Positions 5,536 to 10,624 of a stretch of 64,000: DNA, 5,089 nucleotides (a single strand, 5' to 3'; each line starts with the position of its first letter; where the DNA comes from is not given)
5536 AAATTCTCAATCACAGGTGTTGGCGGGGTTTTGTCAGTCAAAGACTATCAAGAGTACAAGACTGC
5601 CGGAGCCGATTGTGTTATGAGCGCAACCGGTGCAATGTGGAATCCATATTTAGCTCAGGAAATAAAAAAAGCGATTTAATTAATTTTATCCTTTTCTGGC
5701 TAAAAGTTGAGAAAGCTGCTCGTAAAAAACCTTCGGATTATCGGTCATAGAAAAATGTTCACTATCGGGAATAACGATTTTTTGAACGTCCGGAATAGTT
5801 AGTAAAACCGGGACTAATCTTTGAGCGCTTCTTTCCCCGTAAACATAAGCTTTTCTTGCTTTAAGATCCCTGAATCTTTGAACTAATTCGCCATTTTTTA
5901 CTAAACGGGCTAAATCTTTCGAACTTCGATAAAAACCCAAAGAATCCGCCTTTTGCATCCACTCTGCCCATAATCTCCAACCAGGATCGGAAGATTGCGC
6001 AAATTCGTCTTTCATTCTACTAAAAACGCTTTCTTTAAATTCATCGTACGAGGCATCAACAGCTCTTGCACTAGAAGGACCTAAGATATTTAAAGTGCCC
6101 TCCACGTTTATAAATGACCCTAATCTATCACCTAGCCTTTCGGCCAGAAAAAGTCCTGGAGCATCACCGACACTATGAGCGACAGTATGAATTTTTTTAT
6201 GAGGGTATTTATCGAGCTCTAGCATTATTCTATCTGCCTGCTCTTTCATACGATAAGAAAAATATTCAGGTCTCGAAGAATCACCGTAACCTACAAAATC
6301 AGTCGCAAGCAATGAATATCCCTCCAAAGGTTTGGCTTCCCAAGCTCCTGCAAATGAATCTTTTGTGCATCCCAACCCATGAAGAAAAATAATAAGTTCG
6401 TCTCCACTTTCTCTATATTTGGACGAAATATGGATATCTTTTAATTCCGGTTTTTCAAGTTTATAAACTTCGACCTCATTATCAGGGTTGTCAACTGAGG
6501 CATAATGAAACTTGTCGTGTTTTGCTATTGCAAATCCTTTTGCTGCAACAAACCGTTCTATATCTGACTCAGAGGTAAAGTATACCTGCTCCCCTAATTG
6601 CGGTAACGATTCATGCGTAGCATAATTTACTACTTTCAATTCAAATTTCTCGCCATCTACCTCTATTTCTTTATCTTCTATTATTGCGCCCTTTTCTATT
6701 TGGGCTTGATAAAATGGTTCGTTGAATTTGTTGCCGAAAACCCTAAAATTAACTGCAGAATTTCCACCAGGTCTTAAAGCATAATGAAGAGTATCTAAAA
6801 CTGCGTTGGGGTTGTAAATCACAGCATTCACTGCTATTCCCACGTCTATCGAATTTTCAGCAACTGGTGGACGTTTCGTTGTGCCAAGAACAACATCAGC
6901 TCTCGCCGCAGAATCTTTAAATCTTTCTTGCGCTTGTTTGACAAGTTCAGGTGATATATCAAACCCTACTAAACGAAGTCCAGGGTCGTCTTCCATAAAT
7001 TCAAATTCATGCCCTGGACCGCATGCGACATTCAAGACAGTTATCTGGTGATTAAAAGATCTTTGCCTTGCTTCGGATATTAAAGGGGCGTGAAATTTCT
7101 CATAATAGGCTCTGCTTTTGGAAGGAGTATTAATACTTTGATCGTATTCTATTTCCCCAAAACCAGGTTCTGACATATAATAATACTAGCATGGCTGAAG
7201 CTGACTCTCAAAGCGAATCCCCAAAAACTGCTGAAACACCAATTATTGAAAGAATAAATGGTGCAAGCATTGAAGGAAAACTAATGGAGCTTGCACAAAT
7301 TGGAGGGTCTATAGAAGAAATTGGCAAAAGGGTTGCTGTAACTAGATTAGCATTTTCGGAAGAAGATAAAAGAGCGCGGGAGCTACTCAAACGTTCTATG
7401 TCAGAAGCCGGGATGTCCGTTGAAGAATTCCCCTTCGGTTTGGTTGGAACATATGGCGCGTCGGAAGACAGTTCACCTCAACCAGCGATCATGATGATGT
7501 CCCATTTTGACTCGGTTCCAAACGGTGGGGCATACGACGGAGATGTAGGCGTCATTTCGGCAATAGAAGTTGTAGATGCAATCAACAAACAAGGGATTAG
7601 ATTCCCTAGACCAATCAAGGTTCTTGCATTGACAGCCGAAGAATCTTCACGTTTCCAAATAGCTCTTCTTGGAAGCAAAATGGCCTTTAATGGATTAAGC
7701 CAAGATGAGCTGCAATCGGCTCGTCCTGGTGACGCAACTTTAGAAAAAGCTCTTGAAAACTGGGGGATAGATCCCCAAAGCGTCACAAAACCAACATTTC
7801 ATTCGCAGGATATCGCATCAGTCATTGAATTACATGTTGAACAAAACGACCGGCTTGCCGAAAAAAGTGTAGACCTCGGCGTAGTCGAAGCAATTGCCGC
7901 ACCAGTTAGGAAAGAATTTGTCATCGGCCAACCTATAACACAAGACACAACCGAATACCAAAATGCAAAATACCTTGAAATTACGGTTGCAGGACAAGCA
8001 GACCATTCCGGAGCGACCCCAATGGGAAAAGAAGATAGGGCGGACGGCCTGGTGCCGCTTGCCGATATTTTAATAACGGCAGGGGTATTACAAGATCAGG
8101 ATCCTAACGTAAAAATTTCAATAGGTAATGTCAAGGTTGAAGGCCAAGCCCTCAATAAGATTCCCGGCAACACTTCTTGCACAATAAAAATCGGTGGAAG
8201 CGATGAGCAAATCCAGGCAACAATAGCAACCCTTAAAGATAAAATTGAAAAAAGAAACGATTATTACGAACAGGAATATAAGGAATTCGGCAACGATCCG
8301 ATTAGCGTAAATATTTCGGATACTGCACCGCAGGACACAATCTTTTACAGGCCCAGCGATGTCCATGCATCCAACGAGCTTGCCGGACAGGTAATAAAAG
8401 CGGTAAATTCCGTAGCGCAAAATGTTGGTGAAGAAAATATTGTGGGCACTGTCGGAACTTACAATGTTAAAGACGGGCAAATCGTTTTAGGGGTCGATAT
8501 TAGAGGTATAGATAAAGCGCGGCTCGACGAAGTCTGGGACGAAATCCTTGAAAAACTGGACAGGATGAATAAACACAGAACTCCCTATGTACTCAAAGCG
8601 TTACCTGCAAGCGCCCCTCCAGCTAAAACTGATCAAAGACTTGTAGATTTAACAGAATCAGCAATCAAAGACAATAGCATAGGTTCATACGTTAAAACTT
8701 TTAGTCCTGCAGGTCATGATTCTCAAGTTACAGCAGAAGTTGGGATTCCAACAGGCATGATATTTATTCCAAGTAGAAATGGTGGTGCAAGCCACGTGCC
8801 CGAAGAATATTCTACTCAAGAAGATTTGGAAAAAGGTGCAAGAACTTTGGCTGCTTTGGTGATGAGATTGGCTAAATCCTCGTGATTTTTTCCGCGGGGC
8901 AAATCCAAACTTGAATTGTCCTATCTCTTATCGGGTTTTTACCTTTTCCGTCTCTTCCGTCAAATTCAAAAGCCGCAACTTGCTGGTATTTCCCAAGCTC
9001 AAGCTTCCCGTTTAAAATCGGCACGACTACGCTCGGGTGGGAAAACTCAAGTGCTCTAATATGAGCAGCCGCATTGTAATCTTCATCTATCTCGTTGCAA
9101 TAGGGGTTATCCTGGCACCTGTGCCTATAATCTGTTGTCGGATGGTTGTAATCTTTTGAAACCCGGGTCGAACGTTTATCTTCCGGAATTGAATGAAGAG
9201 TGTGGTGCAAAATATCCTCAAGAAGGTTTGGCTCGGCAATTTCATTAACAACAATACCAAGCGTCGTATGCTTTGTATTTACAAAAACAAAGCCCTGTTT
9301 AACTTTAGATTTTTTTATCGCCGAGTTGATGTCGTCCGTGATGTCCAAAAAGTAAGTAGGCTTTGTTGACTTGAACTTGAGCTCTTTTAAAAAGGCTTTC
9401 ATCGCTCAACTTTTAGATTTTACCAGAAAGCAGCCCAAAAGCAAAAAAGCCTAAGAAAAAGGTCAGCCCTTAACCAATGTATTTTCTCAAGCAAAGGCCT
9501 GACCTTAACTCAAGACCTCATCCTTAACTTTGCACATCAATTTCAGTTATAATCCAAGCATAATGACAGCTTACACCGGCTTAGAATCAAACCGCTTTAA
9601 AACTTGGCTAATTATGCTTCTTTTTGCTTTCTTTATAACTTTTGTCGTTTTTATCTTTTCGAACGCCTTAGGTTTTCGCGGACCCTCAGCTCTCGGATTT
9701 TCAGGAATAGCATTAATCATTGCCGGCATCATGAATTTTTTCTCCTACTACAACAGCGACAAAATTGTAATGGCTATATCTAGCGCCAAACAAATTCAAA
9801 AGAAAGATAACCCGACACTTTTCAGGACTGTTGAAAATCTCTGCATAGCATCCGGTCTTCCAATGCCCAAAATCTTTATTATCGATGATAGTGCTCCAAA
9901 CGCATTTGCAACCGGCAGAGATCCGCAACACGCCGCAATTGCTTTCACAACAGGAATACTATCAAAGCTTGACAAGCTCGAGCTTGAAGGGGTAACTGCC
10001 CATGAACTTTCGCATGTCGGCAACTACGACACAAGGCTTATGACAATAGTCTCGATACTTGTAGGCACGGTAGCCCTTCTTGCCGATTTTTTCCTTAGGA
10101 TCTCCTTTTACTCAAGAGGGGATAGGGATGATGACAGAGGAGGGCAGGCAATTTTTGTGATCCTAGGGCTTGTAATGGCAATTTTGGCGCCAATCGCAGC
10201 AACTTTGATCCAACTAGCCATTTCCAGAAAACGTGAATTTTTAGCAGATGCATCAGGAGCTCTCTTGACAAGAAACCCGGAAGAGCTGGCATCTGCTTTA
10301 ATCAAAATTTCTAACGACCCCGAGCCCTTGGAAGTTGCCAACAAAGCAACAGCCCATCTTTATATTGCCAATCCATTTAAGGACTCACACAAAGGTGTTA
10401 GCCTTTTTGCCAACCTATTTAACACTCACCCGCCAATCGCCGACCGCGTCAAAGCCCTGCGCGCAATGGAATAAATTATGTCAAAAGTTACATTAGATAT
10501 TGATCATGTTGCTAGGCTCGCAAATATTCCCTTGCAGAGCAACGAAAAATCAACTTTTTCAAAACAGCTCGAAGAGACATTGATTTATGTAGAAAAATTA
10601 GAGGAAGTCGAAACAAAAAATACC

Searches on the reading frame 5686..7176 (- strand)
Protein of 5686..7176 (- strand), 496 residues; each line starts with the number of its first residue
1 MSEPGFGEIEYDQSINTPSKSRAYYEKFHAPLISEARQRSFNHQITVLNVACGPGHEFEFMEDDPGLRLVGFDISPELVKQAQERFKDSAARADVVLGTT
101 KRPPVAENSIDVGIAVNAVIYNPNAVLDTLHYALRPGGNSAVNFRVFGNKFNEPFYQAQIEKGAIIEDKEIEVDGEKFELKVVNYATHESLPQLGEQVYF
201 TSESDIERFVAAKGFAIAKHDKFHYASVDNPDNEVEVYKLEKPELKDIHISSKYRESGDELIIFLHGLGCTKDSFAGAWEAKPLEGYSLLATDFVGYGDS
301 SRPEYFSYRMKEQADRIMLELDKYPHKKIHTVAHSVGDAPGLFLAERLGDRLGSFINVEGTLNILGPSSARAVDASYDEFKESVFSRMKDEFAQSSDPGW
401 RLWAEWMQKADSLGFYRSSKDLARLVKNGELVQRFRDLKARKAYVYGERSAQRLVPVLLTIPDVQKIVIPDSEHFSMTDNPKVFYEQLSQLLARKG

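Call 11: search_protein_families(library=pfam, proteins=[window:5686-7176:-], max_evalue=0.01)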
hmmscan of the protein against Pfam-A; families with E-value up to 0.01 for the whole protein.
window:5686-7176:- (496 aa): 8 families
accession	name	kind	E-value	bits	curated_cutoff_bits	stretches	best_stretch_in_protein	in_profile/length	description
PF00561.26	Abhydrolase_1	-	4.3e-14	53.2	25.8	1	261-382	2-121/245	alpha/beta hydrolase fold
PF13649.12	Methyltransf_25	-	8.3e-13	49.3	27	1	47-138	1-97/97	Methyltransferase domain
PF08241.18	Methyltransf_11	-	8.4e-11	42.8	21.2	1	48-139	1-92/95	Methyltransferase domain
PF12697.13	Abhydrolase_6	-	4.7e-09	37.7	26.3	1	262-486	1-216/217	Alpha/beta hydrolase family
PF08242.18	Methyltransf_12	-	8.7e-09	36.4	30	1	48-138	1-96/98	Methyltransferase domain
PF13847.12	Methyltransf_31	-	1.9e-07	31.3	27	1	44-142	4-109/145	Methyltransferase domain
PF03291.22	mRNA_G-N7_MeTrfase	-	0.00028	20.5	26.6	1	39-93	55-111/315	mRNA (guanine-N(7))-methyltransferase domain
PF13489.12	Methyltransf_23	-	0.0005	20.3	27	1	31-139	11-113/164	Methyltransferase domain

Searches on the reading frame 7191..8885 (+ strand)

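Call 11: search_protein_families(library=pfam, proteins=[window:7191-8885:+], max_evalue=0.01)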
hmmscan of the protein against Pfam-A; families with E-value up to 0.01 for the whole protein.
window:7191-8885:+ (564 aa): 2 families
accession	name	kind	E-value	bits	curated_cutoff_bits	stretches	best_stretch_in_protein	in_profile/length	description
PF01546.33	Peptidase_M20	-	4.9e-23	82.5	24.6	1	102-558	2-205/206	Peptidase family M20/M25/M40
PF04389.22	Peptidase_M28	-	5.4e-11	43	21.3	1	93-171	8-80/193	Peptidase family M28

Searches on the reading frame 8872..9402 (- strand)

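Call 28: search_protein_families(library=pfam, proteins=[window:8872-9402:-], max_evalue=0.001)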
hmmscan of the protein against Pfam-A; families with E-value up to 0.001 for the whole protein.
window:8872-9402:- (176 aa): 1 family
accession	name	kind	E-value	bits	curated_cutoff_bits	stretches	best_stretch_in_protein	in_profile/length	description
PF01894.22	UPF0047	-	1.4e-25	90.1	27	1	20-151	1-108/117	Uncharacterised protein family UPF0047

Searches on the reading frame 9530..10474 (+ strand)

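Call 28: search_protein_families(library=pfam, proteins=[window:9530-10474:+], max_evalue=0.001)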
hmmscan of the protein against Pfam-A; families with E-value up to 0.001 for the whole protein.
window:9530-10474:+ (314 aa): 1 family
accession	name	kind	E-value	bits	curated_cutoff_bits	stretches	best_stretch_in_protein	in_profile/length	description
PF01435.24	Peptidase_M48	-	2e-31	109.7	20.3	1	92-313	2-185/186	Peptidase family M48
